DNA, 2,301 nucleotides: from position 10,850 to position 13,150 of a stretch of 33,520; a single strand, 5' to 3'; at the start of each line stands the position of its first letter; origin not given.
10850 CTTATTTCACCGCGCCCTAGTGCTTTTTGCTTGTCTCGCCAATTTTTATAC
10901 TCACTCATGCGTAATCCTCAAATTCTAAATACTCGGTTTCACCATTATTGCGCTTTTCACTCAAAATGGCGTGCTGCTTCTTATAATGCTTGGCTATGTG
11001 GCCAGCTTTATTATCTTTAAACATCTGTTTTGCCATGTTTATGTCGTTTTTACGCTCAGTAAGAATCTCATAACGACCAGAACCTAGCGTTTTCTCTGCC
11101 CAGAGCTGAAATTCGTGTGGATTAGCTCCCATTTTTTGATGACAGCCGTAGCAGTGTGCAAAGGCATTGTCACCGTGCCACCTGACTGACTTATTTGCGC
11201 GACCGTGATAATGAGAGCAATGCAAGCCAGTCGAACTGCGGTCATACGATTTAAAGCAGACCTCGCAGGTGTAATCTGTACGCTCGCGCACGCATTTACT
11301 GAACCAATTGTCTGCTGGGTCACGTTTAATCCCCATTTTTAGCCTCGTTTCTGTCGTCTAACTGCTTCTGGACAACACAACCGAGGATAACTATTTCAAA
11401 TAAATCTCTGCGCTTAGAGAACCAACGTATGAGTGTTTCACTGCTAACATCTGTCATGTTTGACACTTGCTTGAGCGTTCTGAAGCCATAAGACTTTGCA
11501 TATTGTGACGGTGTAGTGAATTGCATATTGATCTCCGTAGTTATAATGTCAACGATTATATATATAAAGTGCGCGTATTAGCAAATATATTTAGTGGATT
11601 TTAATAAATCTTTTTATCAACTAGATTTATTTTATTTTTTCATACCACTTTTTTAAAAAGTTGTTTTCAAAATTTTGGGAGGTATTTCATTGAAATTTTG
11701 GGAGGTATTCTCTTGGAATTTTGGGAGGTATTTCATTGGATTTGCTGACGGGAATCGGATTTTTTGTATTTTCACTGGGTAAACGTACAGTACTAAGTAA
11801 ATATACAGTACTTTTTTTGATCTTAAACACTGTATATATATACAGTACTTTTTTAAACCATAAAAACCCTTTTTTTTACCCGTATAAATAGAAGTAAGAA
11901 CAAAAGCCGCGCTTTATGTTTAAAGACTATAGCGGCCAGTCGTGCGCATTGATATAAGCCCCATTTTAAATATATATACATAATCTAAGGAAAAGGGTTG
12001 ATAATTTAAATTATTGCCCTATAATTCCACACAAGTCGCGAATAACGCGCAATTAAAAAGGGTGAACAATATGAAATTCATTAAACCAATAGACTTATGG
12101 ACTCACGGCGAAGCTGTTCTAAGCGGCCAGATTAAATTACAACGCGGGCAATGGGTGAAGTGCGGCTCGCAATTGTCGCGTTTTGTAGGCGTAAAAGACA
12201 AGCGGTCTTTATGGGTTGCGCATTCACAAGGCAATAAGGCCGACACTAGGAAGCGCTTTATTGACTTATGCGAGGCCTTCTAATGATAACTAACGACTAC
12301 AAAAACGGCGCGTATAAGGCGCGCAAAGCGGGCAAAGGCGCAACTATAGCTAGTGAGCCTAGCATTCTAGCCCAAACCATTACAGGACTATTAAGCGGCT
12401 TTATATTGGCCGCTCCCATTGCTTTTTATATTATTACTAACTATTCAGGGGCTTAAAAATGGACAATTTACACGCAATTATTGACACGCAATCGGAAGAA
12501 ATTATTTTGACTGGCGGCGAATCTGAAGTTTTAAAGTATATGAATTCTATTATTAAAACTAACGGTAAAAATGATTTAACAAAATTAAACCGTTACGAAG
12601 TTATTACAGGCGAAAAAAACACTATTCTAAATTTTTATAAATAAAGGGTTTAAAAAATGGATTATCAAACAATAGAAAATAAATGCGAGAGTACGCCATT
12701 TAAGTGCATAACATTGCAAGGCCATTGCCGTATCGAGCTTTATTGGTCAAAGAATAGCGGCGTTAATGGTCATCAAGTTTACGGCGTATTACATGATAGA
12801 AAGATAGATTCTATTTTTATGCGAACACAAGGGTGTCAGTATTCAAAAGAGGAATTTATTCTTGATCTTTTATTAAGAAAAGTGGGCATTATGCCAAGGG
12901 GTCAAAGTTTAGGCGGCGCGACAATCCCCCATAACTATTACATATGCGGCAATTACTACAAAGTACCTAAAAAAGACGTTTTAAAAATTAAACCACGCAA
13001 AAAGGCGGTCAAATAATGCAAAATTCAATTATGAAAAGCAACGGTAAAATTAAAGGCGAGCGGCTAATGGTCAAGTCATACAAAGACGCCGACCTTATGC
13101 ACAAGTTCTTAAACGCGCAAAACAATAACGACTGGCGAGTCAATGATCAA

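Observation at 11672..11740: Non-palindromic 21-bp motif, three tandem copies at 23-bp phase, with further copies at two distant loci, all in the same orientation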

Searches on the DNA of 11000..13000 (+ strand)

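Call 4: search_dna_similar(query=window:11000-13000:+, collection=phages, mode=near)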
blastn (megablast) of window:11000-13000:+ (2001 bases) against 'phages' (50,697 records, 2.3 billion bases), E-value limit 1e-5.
No match.

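Call 35: search_rna_families(source=window, start=11450, end=12150, threshold=evalue, max_evalue=5)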
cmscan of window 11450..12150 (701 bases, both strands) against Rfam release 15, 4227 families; matches with E-value up to 5: 4.
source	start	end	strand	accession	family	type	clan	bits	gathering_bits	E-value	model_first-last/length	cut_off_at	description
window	11547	11619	+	RF02407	snoR122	Gene; snRNA; snoRNA; CD-box;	-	18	36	2.7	1-74/74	no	Small nucleolar RNA snoR122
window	11796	11840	-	RF03523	mir-4703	Gene; miRNA;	-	17.5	88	1.4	1-61/61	no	mir-4703 microRNA precursor family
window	11572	11616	-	RF00032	Histone3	Cis-reg;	-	16.5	34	0.17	1-46/46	no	Histone 3' UTR stem-loop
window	11532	11547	-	RF03010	mcrA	Gene; sRNA;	-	11.8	57.6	2.7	1-51/51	no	mcrA RNA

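Call 58: search_dna_similar(query=window:11500-12100:+, collection=phages, mode=distant, max_rows=12, max_evalue=1)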
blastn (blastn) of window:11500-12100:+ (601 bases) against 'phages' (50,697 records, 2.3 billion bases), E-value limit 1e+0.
Records with a match: 10; places in all: 10; records where one place covers at least 80% of the query: 0.
Best place of each record, by identity: 90-95% 6; 80-90% 4.
By first word of the organism name: Vibrio 4; Klebsiella 2; Acinetobacter 2; Escherichia 2.
By host as written in the record: Klebsiella pneumoniae 80528 2; Acinetobacter baumannii 2; Escherichia coli 2; Vibrio cyclitrophicus 10N.222.45.E8 1; Vibrio cyclitrophicus 10N.261.55.B9 1; Vibrio cyclitrophicus 10N.286.54.F4 1; Vibrio cyclitrophicus 10N.286.55.E6 1.
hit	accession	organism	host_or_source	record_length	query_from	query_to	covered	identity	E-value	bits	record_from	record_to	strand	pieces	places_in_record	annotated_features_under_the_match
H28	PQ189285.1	Vibrio phage 10N.222.45.E8_PE002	Vibrio cyclitrophicus 10N.222.45.E8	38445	326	358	5%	87.9%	2e-1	43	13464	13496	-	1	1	none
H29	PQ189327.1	Vibrio phage 10N.261.55.B9_PE003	Vibrio cyclitrophicus 10N.261.55.B9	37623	326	358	5%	87.9%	2e-1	43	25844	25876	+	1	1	none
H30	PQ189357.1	Vibrio phage 10N.286.54.F4_PE002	Vibrio cyclitrophicus 10N.286.54.F4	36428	326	358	5%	87.9%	2e-1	43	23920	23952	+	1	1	none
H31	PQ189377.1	Vibrio phage 10N.286.55.E6_PE002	Vibrio cyclitrophicus 10N.286.55.E6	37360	326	358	5%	87.9%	2e-1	43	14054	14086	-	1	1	none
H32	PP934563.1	Klebsiella phage RothC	Klebsiella pneumoniae 80528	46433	325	354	5%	90.0%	6e-1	42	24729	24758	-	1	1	none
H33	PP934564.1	Klebsiella phage RothD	Klebsiella pneumoniae 80528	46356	325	354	5%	90.0%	6e-1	42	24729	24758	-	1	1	none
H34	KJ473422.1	Acinetobacter phage vB_AbaM_Acibel004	Acinetobacter baumannii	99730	560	586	4%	92.6%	6e-1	41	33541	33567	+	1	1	putative RnlB RNA ligase 2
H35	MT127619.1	Escherichia phage PGN590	Escherichia coli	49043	480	506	4%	92.6%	6e-1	41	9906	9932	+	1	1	none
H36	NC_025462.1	Acinetobacter phage vB_AbaM_Acibel004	Acinetobacter baumannii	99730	560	586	4%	92.6%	6e-1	41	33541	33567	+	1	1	RNA ligase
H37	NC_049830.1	Escherichia phage PGN590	Escherichia coli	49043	480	506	4%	92.6%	6e-1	41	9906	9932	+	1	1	none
